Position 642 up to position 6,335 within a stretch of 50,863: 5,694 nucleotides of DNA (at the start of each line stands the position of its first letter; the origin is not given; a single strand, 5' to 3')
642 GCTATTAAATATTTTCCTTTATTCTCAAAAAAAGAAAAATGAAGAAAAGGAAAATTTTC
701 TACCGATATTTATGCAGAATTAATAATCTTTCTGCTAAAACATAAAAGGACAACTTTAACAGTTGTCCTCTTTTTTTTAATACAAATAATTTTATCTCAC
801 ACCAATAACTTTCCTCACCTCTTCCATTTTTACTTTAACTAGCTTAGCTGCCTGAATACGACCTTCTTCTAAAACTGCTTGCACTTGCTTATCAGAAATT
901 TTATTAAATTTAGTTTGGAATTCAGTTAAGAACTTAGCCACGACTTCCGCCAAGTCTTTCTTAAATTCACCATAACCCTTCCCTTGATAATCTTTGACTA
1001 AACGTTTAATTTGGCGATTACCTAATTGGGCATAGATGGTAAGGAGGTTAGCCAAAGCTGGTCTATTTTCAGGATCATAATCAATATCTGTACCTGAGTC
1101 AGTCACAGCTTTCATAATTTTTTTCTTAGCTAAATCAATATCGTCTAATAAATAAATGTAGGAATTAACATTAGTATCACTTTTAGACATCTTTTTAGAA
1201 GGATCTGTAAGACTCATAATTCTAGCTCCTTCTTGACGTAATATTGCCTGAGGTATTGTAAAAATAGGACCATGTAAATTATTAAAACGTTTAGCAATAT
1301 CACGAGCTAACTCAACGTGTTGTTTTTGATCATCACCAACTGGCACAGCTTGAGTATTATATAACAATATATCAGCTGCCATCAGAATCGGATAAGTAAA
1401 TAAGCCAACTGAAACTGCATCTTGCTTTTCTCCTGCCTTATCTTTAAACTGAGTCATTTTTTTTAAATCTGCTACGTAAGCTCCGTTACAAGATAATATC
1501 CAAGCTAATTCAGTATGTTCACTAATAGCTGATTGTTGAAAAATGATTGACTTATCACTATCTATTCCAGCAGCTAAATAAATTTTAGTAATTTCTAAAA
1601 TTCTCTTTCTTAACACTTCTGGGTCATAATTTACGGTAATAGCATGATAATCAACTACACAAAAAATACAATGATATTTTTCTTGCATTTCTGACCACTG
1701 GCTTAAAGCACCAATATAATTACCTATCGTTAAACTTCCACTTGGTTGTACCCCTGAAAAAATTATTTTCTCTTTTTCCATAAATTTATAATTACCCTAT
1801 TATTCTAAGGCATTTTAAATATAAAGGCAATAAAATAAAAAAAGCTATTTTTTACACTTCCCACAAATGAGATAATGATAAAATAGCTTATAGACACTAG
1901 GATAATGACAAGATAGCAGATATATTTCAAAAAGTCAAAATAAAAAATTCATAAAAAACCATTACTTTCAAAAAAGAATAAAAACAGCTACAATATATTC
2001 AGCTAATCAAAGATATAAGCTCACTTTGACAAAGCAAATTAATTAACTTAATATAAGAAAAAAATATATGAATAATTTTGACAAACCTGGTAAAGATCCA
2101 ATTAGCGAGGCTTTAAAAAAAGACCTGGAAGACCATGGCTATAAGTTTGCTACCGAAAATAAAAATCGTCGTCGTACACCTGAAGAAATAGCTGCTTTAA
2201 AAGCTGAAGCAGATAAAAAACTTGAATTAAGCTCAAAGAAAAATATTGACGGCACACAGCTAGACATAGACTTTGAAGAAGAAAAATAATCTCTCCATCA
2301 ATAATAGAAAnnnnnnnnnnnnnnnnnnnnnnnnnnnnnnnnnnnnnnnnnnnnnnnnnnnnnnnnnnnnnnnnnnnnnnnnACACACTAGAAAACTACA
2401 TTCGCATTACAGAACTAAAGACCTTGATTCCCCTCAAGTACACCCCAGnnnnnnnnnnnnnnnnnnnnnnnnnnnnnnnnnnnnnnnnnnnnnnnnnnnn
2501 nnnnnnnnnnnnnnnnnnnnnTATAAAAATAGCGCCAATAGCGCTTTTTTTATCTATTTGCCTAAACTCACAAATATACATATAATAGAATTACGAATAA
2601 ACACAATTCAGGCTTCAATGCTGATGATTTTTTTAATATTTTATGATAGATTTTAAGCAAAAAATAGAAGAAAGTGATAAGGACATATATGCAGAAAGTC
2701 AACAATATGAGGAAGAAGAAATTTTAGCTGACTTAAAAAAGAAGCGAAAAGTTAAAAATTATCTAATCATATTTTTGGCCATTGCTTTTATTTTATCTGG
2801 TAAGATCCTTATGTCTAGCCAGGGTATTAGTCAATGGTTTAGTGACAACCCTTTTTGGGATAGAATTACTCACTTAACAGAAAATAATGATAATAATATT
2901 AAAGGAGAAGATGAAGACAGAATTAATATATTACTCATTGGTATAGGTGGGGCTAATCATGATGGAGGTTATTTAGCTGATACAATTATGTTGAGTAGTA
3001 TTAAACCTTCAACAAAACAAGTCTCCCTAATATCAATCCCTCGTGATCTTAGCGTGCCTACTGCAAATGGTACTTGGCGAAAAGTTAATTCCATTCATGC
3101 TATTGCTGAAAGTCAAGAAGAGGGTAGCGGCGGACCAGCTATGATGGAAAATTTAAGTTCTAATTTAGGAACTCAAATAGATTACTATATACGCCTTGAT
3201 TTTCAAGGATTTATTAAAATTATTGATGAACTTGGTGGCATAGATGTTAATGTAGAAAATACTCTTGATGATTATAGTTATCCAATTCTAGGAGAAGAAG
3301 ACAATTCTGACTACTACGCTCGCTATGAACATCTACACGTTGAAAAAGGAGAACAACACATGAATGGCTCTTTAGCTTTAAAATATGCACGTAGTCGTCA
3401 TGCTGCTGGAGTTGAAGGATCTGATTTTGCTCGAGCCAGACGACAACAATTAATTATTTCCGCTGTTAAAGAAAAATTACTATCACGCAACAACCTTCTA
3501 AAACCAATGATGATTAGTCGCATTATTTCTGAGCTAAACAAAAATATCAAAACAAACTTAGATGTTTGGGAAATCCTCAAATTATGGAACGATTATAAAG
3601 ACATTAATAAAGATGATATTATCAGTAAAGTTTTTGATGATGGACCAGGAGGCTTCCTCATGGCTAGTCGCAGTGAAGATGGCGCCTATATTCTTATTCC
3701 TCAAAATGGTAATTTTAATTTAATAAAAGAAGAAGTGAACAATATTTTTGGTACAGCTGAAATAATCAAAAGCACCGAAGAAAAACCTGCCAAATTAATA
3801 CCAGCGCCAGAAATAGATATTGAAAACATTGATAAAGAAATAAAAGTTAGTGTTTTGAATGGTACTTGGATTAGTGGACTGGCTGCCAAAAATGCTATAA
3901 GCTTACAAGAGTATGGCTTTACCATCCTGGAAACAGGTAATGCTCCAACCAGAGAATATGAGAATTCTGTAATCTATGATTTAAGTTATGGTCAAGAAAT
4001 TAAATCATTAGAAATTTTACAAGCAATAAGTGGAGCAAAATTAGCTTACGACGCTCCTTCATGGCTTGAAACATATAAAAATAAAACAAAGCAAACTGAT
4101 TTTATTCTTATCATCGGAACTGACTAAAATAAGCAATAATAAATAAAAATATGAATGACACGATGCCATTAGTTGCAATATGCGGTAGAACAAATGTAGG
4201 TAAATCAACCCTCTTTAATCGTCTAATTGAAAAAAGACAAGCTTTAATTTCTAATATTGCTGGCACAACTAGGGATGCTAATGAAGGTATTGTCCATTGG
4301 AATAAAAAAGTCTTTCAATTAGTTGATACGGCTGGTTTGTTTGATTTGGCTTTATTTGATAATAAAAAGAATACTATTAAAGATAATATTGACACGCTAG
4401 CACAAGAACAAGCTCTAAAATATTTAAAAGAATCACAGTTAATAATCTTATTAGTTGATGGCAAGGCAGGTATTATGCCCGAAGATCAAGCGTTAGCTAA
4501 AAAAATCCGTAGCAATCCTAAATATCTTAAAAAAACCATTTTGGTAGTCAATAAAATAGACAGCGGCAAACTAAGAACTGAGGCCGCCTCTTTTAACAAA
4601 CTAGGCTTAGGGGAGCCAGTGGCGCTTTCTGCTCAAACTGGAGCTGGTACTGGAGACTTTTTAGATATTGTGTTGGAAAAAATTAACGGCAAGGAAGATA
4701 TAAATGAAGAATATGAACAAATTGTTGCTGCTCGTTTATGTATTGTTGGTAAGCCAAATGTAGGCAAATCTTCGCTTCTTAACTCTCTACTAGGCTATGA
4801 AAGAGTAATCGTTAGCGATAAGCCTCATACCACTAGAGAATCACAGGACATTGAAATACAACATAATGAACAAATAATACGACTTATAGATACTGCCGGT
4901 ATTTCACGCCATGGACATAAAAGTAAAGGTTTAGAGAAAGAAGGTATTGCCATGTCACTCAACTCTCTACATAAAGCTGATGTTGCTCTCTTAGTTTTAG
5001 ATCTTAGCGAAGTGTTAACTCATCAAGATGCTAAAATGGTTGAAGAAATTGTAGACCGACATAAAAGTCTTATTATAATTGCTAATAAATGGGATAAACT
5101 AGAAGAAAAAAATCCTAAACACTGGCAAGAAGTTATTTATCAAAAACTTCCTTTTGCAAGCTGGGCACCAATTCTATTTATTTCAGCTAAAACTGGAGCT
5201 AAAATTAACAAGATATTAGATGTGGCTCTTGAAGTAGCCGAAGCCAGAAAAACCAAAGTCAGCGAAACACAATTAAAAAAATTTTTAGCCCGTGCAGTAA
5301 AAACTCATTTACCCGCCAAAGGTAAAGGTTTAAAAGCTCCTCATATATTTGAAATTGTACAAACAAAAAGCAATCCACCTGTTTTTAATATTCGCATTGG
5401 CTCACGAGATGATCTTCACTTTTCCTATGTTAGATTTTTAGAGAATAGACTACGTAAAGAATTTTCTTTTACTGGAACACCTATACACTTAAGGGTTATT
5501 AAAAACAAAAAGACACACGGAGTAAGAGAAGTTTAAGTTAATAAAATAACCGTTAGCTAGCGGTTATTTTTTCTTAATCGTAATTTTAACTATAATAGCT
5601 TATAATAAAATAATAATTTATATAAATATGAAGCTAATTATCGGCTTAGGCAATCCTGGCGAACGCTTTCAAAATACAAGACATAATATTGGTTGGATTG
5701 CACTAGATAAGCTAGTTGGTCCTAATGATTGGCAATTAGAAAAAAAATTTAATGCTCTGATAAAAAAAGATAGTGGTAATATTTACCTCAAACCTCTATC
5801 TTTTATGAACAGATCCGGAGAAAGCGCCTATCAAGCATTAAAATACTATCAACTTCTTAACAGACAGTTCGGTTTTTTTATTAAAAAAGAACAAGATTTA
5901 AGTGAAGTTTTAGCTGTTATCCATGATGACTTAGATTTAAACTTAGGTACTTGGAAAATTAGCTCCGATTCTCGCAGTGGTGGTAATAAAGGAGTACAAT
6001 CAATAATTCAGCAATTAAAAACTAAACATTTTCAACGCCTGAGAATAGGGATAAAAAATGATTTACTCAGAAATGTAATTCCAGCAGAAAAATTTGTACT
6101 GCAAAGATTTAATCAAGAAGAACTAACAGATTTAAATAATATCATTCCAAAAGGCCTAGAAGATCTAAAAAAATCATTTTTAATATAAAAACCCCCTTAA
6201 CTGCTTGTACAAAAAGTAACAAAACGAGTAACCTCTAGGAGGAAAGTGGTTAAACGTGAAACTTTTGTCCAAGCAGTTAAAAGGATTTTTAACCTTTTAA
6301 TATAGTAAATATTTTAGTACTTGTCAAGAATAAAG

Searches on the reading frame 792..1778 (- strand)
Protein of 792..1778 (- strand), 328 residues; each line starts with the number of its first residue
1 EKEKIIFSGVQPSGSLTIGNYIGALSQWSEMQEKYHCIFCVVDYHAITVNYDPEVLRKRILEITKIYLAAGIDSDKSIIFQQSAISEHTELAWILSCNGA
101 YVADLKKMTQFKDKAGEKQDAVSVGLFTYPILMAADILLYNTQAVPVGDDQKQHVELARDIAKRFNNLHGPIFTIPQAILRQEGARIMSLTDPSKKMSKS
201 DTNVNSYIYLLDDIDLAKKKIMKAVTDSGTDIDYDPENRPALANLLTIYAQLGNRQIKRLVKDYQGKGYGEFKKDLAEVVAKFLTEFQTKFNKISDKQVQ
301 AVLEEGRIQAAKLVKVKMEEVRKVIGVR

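Call 72: search_protein_families(library=pfam, proteins=[window:792-1778:-], max_evalue=0.0001)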
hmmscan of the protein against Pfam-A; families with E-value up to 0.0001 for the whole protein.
window:792-1778:- (328 aa): 1 family
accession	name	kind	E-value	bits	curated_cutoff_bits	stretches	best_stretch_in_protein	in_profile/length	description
PF00579.31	tRNA-synt_1b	-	5e-79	266.1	21.1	1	4-284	6-291/292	tRNA synthetases class I (W and Y)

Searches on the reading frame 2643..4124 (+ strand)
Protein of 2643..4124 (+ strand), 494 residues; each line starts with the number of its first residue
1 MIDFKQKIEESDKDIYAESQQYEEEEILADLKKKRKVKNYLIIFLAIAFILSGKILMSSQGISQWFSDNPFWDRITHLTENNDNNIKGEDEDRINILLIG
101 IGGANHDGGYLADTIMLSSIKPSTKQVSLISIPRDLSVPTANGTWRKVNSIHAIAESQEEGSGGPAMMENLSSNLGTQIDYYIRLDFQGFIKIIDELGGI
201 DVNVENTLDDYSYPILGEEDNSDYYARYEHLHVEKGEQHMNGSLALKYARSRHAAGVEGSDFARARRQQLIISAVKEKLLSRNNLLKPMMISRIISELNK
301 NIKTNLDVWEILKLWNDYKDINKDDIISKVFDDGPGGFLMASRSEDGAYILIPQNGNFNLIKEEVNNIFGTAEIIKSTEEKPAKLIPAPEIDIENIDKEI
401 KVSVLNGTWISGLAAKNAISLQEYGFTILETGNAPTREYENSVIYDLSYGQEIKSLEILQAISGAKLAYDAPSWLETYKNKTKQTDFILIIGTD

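Call 58: search_protein_families(library=pfam, proteins=[window:2643-4124:+], max_evalue=0.00001)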
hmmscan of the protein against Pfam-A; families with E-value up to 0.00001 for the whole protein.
window:2643-4124:+ (494 aa): 2 families
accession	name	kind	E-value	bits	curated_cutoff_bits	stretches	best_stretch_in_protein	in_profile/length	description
PF03816.19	LytR_cpsA_psr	-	2.5e-37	128.8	24.6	1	112-280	2-149/150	LytR_cpsA_psr family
PF13399.11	LytR_C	-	9.9e-10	39.7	22.2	1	399-494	1-85/86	LytR cell envelope-related transcriptional attenuator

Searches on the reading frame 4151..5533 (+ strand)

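Call 58: search_protein_families(library=pfam, proteins=[window:4151-5533:+], max_evalue=0.00001)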
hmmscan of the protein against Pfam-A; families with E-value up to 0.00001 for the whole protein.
window:4151-5533:+ (461 aa): 10 families
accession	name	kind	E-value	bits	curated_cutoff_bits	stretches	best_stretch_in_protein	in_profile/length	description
PF01926.29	MMR_HSR1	-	6.9e-54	181.2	21.9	2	196-313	2-113/113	50S ribosome-binding GTPase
PF02421.24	FeoB_N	-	3.9e-26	91.9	27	2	196-357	3-154/156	Ferrous iron transport protein B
PF00009.33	GTP_EFTU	-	6.9e-21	75.1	26.5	1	197-363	7-186/188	Elongation factor Tu GTP binding domain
PF14714.11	KH_dom-like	-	8.2e-19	68.1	27.3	1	369-448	1-79/81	KH-domain-like of EngA bacterial GTPase enzymes, C-terminal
PF04548.22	AIG1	-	5.7e-18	65.4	27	1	195-302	2-109/212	AIG1 family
PF00350.29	Dynamin_N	-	6.3e-18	65.8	27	0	197-241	2-45/168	Dynamin family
PF03193.22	RsgA_GTPase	-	1.8e-12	47.9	30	0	177-254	90-171/174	RsgA GTPase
PF00071.28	Ras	-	1.4e-10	41.4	21.6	1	196-358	2-155/162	Ras family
PF08477.19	Roc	-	3.3e-09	37.4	27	0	195-315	1-119/119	Ras of Complex, Roc, domain of DAPkinase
PF13401.12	AAA_22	-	5.1e-06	27.3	27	0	7-103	7-91/130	AAA domain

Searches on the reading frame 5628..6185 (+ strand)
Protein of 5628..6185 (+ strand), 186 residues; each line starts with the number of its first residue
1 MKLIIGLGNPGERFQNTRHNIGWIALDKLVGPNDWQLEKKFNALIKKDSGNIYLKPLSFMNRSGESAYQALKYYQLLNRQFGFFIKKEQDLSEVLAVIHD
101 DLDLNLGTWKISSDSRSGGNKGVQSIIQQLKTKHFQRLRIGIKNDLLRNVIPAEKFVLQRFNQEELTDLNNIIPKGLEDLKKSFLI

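Call 72: search_protein_families(library=pfam, proteins=[window:5628-6185:+], max_evalue=0.0001)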
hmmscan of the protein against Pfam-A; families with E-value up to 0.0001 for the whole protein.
window:5628-6185:+ (186 aa): 1 family
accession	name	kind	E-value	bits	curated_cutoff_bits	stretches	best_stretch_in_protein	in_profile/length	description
PF01195.25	Pept_tRNA_hydro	-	1.3e-40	139.6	27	1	3-178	1-165/183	Peptidyl-tRNA hydrolase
